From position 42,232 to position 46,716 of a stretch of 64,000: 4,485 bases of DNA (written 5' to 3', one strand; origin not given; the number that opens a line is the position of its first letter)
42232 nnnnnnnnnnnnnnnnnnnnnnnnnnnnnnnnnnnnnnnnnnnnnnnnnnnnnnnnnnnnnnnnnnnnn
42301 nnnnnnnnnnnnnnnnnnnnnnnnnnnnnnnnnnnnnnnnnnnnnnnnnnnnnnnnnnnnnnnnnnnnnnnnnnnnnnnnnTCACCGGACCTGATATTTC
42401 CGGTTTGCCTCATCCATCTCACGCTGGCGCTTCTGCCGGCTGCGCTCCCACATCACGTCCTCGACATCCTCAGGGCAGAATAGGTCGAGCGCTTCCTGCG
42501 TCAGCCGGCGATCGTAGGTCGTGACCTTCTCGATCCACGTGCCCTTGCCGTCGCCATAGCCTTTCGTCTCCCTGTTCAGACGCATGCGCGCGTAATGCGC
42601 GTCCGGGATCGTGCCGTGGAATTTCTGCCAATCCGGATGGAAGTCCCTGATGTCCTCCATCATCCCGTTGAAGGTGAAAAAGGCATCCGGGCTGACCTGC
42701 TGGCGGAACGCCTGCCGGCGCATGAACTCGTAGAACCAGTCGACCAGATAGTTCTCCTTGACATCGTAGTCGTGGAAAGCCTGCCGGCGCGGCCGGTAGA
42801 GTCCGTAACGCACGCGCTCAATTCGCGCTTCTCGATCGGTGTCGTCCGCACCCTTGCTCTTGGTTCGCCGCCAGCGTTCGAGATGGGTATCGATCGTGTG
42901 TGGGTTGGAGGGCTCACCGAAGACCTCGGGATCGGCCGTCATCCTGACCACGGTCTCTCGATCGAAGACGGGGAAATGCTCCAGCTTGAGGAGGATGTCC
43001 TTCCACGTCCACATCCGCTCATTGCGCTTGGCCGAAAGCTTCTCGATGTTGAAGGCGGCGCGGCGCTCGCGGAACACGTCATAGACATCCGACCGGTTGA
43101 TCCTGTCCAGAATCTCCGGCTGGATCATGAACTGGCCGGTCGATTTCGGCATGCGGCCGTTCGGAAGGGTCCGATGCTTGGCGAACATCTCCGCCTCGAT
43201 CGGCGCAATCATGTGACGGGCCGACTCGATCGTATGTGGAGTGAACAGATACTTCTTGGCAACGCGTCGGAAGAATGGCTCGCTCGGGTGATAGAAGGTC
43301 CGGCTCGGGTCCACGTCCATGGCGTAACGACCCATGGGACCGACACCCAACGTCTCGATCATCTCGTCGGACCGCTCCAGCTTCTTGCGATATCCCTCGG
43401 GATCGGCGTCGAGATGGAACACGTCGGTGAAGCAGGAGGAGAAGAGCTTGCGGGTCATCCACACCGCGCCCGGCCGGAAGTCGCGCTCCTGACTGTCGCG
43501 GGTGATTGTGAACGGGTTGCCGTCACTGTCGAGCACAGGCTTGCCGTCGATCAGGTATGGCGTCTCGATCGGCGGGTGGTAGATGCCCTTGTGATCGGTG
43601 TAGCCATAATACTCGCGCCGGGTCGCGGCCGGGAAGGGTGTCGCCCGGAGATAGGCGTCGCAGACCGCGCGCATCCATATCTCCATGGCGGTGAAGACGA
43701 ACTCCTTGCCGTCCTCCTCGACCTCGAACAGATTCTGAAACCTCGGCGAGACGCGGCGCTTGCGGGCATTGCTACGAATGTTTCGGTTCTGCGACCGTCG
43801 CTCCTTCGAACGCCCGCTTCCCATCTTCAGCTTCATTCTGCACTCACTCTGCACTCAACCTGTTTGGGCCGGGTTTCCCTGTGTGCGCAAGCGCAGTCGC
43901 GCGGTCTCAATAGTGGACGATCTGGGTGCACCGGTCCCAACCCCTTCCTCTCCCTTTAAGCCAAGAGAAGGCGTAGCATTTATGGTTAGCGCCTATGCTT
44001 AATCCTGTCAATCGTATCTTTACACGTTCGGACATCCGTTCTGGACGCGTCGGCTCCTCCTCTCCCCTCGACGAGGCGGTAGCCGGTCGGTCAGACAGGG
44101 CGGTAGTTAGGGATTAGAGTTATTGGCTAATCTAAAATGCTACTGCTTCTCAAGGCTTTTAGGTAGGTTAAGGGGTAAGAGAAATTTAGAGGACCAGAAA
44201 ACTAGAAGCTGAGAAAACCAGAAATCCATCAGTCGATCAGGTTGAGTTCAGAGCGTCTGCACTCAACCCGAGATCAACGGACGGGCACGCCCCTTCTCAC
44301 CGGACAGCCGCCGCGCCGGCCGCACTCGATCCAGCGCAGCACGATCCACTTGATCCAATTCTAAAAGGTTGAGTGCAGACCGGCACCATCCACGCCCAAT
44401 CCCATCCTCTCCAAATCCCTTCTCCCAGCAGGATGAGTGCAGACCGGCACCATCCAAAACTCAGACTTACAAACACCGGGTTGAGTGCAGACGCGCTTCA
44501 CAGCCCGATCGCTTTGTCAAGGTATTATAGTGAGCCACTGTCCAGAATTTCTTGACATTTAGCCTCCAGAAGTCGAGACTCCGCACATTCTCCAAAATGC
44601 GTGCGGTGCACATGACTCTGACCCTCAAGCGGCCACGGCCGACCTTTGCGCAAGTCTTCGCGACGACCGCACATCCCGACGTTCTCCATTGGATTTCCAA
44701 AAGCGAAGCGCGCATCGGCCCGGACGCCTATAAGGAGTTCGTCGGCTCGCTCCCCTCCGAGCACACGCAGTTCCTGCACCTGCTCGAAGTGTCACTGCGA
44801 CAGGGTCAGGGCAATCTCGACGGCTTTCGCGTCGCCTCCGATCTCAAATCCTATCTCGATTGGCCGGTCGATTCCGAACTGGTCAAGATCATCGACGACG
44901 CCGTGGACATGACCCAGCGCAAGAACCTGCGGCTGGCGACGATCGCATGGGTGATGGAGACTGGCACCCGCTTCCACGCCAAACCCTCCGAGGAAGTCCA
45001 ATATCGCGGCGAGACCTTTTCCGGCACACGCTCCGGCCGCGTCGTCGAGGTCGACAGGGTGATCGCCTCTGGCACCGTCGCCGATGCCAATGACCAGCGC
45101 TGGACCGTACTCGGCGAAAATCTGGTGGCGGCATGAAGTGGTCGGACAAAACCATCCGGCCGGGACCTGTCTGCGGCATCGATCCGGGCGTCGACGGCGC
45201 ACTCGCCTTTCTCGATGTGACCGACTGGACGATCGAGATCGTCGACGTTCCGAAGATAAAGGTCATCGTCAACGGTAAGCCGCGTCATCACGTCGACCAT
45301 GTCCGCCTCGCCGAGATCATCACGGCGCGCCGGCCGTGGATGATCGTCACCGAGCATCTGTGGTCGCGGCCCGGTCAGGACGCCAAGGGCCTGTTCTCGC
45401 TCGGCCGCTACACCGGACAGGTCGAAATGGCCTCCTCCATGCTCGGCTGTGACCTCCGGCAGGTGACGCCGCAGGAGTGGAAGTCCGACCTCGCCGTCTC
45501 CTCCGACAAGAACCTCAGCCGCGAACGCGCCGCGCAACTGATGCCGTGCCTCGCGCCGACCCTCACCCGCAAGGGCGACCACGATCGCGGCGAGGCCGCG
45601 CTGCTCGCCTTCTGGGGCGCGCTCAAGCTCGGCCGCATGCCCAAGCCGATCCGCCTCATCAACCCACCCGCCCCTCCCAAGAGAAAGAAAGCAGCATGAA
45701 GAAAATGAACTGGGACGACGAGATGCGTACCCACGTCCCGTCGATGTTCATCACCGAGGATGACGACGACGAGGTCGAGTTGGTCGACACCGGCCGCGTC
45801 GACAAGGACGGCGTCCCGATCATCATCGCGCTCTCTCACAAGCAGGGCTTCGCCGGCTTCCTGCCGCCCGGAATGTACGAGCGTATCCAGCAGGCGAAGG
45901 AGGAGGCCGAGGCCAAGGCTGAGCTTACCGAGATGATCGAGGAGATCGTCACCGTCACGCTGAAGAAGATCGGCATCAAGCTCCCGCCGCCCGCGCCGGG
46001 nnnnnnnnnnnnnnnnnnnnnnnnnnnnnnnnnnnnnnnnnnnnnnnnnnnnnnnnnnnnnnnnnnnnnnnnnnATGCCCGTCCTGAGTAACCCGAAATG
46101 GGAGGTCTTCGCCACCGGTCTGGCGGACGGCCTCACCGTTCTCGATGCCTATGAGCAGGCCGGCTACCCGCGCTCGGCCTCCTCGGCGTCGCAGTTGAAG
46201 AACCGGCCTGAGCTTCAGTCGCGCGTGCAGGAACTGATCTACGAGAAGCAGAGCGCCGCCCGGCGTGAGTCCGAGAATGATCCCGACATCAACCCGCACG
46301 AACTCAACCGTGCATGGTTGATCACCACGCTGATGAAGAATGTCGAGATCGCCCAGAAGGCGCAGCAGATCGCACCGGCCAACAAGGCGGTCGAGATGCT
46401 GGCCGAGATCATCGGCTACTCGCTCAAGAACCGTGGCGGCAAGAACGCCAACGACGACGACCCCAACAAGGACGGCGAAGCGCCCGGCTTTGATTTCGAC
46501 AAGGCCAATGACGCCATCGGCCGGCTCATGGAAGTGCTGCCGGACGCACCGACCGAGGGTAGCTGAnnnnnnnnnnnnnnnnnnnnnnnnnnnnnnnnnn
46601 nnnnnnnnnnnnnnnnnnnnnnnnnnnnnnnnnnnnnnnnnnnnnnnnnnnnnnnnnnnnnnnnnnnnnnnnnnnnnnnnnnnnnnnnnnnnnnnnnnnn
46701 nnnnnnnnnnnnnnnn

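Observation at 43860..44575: Non-coding hub between divergent modules: motif copies, 26-bp direct repeat, inverted motif pair and an AT-rich island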

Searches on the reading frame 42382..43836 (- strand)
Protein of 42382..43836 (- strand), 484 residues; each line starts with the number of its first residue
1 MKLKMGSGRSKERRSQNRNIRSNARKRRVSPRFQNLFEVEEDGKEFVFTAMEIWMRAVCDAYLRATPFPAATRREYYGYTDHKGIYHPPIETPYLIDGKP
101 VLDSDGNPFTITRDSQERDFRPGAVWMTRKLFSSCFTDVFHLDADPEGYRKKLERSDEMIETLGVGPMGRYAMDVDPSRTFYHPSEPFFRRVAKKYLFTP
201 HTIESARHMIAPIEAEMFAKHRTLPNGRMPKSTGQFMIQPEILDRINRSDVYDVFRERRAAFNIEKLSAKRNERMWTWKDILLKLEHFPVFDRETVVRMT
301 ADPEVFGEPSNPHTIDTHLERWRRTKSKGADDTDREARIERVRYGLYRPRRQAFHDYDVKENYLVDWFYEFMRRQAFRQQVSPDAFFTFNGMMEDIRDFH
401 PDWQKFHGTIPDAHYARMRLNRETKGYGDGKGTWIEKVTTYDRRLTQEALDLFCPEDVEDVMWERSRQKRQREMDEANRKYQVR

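Call 14: search_protein_families(library=phrogs, proteins=[window:42382-43836:-], max_evalue=0.001)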
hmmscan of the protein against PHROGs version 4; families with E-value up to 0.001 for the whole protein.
window:42382-43836:- (484 aa): 0 families

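Call 15: search_protein_families(library=pfam, proteins=[window:42382-43836:-], max_evalue=0.01)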
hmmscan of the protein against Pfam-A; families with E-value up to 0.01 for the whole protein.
window:42382-43836:- (484 aa): 0 families

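Call 30: find_related_loci(query=window:42382-43836:-, collection=viral_contigs, flank=4000)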
Query window:42382-43836:- (484 aa) in viral_contigs; peptide patterns used: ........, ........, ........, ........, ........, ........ (x = any residue, [..] = any of these).
7 stretches matched a pattern, but none encodes a relative of the query by tblastn (E <= 1e-3).

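Call 59: search_solved_structures(query=window:42382-43836:-, max_evalue=1)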
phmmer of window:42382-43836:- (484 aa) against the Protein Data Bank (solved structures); distinct sequences matched with E-value up to 1: 0.

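Call 60: search_protein_families(library=ncbifam, proteins=[window:42382-43836:-], max_evalue=1)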
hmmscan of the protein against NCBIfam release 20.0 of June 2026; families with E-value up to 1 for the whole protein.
window:42382-43836:- (484 aa): 0 families

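Call 61: find_homologous_proteins(query=window:42382-43836:-)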
Query window:42382-43836:- (484 aa): 4 proteins with E <= 0.001 among 3773 candidates.
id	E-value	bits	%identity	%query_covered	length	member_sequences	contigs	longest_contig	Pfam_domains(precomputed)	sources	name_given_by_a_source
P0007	0.0e+0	1133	100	100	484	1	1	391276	-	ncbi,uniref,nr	ncbi:hypothetical protein KEU06_09305 [Pseudaminobacter sp. 19-2017]|uniref:Uncharacterized protein 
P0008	3.5e-97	344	43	88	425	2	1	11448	-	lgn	-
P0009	7.3e-80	287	40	84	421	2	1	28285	-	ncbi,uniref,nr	ncbi:hypothetical protein [Mesorhizobium sp. M8A.F.Ca.ET.021.01.1.1]|uniref:hypothetical protein n=1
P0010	7.1e-76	274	41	79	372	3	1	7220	-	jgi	jgi:hypothetical protein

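Call 62: find_encoding_contigs(protein=P0008, flank=8000, max_places=3)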
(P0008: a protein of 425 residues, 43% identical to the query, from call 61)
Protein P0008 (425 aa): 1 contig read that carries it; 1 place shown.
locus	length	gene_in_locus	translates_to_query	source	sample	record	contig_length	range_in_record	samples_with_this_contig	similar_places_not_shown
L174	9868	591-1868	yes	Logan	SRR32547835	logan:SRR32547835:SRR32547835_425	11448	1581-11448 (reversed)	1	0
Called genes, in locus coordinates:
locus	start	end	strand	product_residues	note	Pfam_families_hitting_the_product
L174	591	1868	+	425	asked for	-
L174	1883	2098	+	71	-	-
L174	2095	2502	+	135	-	-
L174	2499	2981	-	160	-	PF05443:ROS_MUCR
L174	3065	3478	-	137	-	-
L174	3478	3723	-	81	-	-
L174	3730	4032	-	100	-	-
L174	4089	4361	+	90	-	-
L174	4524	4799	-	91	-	-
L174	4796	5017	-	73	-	-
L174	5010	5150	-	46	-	-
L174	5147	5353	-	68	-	-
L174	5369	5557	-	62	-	-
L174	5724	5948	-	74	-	-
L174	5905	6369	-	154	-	-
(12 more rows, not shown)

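Call 63: find_encoding_contigs(protein=P0009, flank=10000, max_places=3)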
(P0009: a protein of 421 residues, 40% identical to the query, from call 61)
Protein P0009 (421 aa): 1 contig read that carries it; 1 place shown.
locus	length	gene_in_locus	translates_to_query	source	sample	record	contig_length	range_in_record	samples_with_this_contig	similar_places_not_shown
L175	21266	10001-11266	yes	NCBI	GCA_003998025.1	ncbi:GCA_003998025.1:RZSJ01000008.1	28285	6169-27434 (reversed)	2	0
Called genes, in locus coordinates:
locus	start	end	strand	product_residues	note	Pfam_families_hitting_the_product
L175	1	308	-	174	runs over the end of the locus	-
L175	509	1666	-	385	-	PF06067:DUF932 (weak)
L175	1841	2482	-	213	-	-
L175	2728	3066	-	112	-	-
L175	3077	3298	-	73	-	-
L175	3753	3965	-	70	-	-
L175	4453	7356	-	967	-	PF14890:Intein_splicing (weak), PF17289:Terminase_6C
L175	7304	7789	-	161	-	-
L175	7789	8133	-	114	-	-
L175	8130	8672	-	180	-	-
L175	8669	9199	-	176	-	-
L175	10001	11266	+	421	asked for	-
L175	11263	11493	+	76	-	-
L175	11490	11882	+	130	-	-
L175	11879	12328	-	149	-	PF05443:ROS_MUCR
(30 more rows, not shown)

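Call 93: predict_structure(alignment_id=A3)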
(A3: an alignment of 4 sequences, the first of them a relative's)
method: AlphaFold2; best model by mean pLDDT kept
length: 484 residues; sequences in the alignment: 4
mean_pLDDT: 45.4   pTM: 0.34
mean pLDDT of the five models: 45.4, 37.7, 35.3, 34.3, 33.4
residues with pLDDT >= 90: 0; 70-90: 6; 50-70: 166; < 50: 312
segments of 3 or more residues with pLDDT < 50: 1-46, 67-77, 91-98, 101-106, 111-125, 155-205, 217-239, 259-319, 321-364, 399-410, 424-436, 438-442, 456-463
pLDDT, mean of each block of 10 residues (from residue 1): 31 32 30 37 46 62 55 47 57 48 47 41 47 57 55 47 35 29 29 42 50 50 38 45 62 59 34 29 32 35 43 45 43 37 28 28 51 61 63 57 39 58 47 48 53 49 52 70 51
secondary structure, 60 per line:
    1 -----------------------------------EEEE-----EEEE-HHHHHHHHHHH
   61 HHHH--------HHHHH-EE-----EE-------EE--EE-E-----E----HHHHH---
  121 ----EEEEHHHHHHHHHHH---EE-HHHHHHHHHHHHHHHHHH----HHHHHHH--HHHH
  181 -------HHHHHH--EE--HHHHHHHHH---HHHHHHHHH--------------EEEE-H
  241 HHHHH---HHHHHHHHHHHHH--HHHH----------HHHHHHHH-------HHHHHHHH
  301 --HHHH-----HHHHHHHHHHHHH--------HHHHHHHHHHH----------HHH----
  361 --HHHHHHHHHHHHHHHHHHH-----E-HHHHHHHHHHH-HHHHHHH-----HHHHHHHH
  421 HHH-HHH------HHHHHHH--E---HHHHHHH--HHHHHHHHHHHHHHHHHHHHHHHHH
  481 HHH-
elements in order: E36-39 E45-48 H50-64 H73-77 H113-117 E125-128 H129-139 H146-163 H168-174 H177-180 H188-193 H200-208 H212-220 E235-238 H240-245 H249-261 H264-267 H278-285 H293-300 H303-306 H312-324 H333-343 H363-381 H389-399 H401-407 H413-423 H434-440 H447-453 H456-483

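Call 99: search_protein_representatives(alignment_id=A3)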
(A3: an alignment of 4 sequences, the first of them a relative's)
Query: 4 sequences, 436 profile positions. Proteins with E-value up to 0.001 (for the whole library): 20; up to 1e-10: 7; up to 1e-30: 4. The best 20 are listed.
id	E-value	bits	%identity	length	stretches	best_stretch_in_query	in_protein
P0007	2.2e-220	748.4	-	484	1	2-436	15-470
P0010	1.5e-214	729.2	-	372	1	2-365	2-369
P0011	7.7e-87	308.3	-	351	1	100-429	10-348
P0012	1.4e-71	258.1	-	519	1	12-426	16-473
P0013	3.4e-17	78.8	-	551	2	222-388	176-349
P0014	3.5e-14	68.9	-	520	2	212-424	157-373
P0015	3.5e-13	65.6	-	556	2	76-379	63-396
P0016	6.5e-10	54.8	-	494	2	253-372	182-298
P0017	1.1e-09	54.1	-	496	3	253-423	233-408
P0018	4.3e-09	52.1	-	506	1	71-423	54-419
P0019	6.8e-09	51.5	-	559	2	253-359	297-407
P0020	5.9e-08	48.4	-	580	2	254-423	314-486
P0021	3.3e-07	45.9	-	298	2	254-424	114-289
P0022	3.9e-07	45.7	-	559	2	213-394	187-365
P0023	3.9e-07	45.7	-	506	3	254-360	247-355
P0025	6.2e-05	38.4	-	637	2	254-423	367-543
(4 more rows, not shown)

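Call 100: search_protein_families(library=pfam, proteins=[P0012, P0013, P0014, P0015, P0016, P0017, P0018, P0019, P0020, P0025], max_evalue=0.01)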
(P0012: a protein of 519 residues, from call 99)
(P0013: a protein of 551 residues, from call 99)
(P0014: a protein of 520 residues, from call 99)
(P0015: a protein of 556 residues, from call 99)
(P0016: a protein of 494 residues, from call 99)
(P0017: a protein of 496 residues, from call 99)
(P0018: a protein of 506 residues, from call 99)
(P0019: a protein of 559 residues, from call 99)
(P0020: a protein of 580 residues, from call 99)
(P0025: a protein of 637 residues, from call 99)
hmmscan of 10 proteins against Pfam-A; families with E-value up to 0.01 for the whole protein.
P0012 (519 aa): 0 families

P0013 (551 aa): 0 families

P0014 (520 aa): 0 families

P0015 (556 aa): 0 families

P0016 (494 aa): 0 families

P0017 (496 aa): 0 families

P0018 (506 aa): 1 family
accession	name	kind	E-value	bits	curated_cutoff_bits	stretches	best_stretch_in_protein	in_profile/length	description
PF13338.12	AbiEi_4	-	0.0026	18.3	25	0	288-308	28-48/49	Transcriptional regulator, AbiEi antitoxin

P0019 (559 aa): 0 families

P0020 (580 aa): 0 families

P0025 (637 aa): 0 families

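Call 101: search_protein_families(library=phrogs, proteins=[P0012, P0013, P0014, P0015, P0016, P0017, P0018, P0019, P0020, P0025], max_evalue=0.001)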
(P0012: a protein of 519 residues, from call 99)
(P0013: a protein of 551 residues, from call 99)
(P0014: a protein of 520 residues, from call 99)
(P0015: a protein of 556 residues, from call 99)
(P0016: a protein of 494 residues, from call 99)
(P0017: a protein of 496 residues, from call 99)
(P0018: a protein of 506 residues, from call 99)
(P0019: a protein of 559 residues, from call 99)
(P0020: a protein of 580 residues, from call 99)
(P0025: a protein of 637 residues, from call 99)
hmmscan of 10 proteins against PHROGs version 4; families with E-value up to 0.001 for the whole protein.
P0012 (519 aa): 0 families

P0013 (551 aa): 0 families

P0014 (520 aa): 0 families

P0015 (556 aa): 0 families

P0016 (494 aa): 0 families

P0017 (496 aa): 0 families

P0018 (506 aa): 0 families

P0019 (559 aa): 0 families

P0020 (580 aa): 0 families

P0025 (637 aa): 0 families

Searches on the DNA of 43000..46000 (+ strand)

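Call 10: search_dna_similar(query=window:43000-46000:+, collection=phages, mode=near, max_rows=30)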
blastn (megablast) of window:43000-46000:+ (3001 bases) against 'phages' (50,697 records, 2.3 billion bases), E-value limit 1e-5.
No match.
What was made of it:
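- Tried and rejected: Near-identity search of 43000-46000 against 50,697 phage records found no match (call 10).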

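Call 69: search_rna_families(source=window, start=43800, end=44650, threshold=evalue, max_evalue=10)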
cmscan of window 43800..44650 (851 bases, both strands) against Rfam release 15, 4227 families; matches with E-value up to 10: 0.
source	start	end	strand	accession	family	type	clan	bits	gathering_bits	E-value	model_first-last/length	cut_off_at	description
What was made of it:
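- On Any Rfam RNA family: No match at E<=10 in 43800-44650 on either strand (call 69).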

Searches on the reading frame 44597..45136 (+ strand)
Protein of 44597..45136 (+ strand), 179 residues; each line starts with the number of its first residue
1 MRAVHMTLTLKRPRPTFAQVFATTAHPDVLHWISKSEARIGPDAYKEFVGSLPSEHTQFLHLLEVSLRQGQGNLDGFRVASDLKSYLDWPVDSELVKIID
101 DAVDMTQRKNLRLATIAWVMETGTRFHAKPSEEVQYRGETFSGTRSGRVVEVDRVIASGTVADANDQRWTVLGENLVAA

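Call 14: search_protein_families(library=phrogs, proteins=[window:44597-45136:+], max_evalue=0.001)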
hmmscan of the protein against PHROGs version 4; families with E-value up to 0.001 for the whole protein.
window:44597-45136:+ (179 aa): 1 family
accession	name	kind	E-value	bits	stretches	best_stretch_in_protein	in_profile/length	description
phrog_11118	-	unknown function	6.5e-14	53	1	72-167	62-155/235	-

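Call 15: search_protein_families(library=pfam, proteins=[window:44597-45136:+], max_evalue=0.01)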
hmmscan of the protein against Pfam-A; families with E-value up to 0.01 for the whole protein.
window:44597-45136:+ (179 aa): 0 families

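Call 31: find_related_loci(query=window:44597-45136:+, collection=viral_contigs, flank=4000)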
Query window:44597-45136:+ (179 aa) in viral_contigs; peptide patterns used: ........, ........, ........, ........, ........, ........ (x = any residue, [..] = any of these).
3 stretches matched a pattern, but none encodes a relative of the query by tblastn (E <= 1e-3).

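Call 32: find_homologous_proteins(query=window:44597-45136:+)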
Query window:44597-45136:+ (179 aa): 6 proteins with E <= 0.001 among 68 candidates.
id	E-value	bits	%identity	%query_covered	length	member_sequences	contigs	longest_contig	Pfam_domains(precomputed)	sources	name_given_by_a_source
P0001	2.0e-110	384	100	97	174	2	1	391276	-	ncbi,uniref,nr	ncbi:hypothetical protein KEU06_09310 [Pseudaminobacter sp. 19-2017]|uniref:Uncharacterized protein 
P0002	9.0e-62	226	61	97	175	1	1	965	-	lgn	-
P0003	4.3e-58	214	57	99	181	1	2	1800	-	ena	-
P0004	6.0e-58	213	58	96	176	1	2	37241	-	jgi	jgi:hypothetical protein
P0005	2.7e-57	211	56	97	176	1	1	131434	-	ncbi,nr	ncbi:hypothetical protein Cp1R7AA1_038 [Mesorhizobium phage Cp1R7A-A1]|nr:hypothetical protein Cp1R7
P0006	3.3e-54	201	55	97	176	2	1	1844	-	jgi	jgi:hypothetical protein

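Call 33: find_encoding_contigs(protein=P0004, flank=10000, max_places=4)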
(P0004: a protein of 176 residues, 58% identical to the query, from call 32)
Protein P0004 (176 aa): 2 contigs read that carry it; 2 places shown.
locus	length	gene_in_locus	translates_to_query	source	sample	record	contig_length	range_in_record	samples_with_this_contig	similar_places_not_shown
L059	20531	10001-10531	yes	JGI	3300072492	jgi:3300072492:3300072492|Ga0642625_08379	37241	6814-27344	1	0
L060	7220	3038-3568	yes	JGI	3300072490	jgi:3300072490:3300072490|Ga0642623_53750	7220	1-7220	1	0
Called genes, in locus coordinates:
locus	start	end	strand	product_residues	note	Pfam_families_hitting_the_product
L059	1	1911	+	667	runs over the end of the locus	-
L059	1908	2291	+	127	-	-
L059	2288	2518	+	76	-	-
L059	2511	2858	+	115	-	PF12957:DUF3846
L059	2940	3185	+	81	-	-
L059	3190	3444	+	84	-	-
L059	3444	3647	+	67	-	-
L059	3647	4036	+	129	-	-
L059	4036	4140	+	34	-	-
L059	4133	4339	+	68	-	-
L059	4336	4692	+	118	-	-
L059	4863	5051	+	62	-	-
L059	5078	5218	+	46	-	-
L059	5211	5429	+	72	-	-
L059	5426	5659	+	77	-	-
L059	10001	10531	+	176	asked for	-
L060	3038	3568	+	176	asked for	-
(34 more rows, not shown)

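Call 34: find_encoding_contigs(protein=P0003, flank=3000, max_places=4)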
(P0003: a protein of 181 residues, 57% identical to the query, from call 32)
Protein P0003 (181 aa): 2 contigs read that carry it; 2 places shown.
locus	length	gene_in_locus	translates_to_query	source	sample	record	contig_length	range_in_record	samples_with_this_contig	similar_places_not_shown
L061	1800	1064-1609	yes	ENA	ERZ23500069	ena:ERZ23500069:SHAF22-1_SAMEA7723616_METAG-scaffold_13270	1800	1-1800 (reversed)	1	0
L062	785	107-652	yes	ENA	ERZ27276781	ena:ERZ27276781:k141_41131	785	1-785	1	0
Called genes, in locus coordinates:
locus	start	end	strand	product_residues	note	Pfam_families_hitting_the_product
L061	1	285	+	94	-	?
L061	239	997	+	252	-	PF02562:PhoH, PF13604:AAA_30, PF13245:AAA_19 (weak)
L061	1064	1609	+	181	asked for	-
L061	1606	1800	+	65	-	?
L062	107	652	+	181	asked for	-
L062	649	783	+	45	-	?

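Call 35: find_encoding_contigs(protein=P0006, flank=3000, max_places=4)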
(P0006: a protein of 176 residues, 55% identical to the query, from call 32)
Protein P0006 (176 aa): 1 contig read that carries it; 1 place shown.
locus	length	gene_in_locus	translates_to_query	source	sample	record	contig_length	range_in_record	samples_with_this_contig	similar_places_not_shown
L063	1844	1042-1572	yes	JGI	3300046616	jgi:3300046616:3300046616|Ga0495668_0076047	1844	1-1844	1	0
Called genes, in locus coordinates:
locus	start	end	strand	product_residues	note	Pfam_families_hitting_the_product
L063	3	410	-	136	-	?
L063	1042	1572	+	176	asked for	-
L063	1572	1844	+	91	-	?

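Call 47: find_related_loci(query=A1, collection=metagenome_contigs, flank=3000)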
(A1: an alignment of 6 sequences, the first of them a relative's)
Query A1 (174 aa) in metagenome_contigs; peptide patterns used: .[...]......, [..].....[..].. (x = any residue, [..] = any of these).
81 stretches matched a pattern, but none encodes a relative of the query by tblastn (E <= 1e-3).

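Call 48: find_related_loci(query=A1, collection=genome_contigs, flank=10000)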
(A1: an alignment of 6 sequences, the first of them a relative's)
Query A1 (174 aa) in genome_contigs; peptide patterns used: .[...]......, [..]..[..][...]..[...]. (x = any residue, [..] = any of these).
46 stretches matched a pattern, but none encodes a relative of the query by tblastn (E <= 1e-3).
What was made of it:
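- Tried and rejected: find_related_loci with the two flanking proteins and with a family alignment, in viral, metagenome and genome collections, found no relatives (calls 30, 31, 47, 48).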

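Call 60: search_protein_families(library=ncbifam, proteins=[window:44597-45136:+], max_evalue=1)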
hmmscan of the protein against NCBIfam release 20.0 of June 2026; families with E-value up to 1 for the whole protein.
window:44597-45136:+ (179 aa): 0 families

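Call 71: find_encoding_contigs(protein=P0001, flank=10000, max_places=2)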
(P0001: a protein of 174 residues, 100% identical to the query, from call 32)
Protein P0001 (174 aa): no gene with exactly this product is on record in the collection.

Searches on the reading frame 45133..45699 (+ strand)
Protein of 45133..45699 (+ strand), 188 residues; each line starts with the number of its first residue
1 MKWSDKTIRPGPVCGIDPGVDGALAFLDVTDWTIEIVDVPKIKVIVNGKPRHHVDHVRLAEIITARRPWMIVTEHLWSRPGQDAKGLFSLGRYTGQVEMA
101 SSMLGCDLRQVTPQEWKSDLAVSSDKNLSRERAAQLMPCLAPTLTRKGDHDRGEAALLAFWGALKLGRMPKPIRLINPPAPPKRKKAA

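Call 14: search_protein_families(library=phrogs, proteins=[window:45133-45699:+], max_evalue=0.001)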
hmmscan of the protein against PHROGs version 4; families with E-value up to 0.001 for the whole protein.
window:45133-45699:+ (188 aa): 2 families
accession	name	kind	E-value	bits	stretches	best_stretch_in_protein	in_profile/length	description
phrog_1770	-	DNA, RNA and nucleotide metabolism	1.6e-25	91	1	13-170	6-155/158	Holliday junction resolvase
phrog_159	-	DNA, RNA and nucleotide metabolism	0.00016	21.8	1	12-173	89-263/330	RuvC-like Holliday junction resolvase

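Call 15: search_protein_families(library=pfam, proteins=[window:45133-45699:+], max_evalue=0.01)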
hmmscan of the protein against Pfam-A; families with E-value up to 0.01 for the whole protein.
window:45133-45699:+ (188 aa): 0 families

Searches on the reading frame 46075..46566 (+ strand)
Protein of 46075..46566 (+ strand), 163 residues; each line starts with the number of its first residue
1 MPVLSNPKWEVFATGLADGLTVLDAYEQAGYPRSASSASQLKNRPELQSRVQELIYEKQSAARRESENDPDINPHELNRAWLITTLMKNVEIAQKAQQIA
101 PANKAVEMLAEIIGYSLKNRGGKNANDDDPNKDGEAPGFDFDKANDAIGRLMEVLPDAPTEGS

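Call 14: search_protein_families(library=phrogs, proteins=[window:46075-46566:+], max_evalue=0.001)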
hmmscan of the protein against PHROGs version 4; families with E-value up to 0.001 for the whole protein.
window:46075-46566:+ (163 aa): 3 families
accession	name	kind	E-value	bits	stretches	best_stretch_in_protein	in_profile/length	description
phrog_11494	-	head and packaging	1.9e-09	38.8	1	1-115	1-120/291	terminase small subunit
phrog_641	-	head and packaging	0.00054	21.5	1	8-72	6-72/162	terminase small subunit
phrog_32222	-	unknown function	0.00061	20.6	1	6-66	93-152/241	-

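Call 15: search_protein_families(library=pfam, proteins=[window:46075-46566:+], max_evalue=0.01)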
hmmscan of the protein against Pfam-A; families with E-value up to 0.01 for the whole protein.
window:46075-46566:+ (163 aa): 0 families
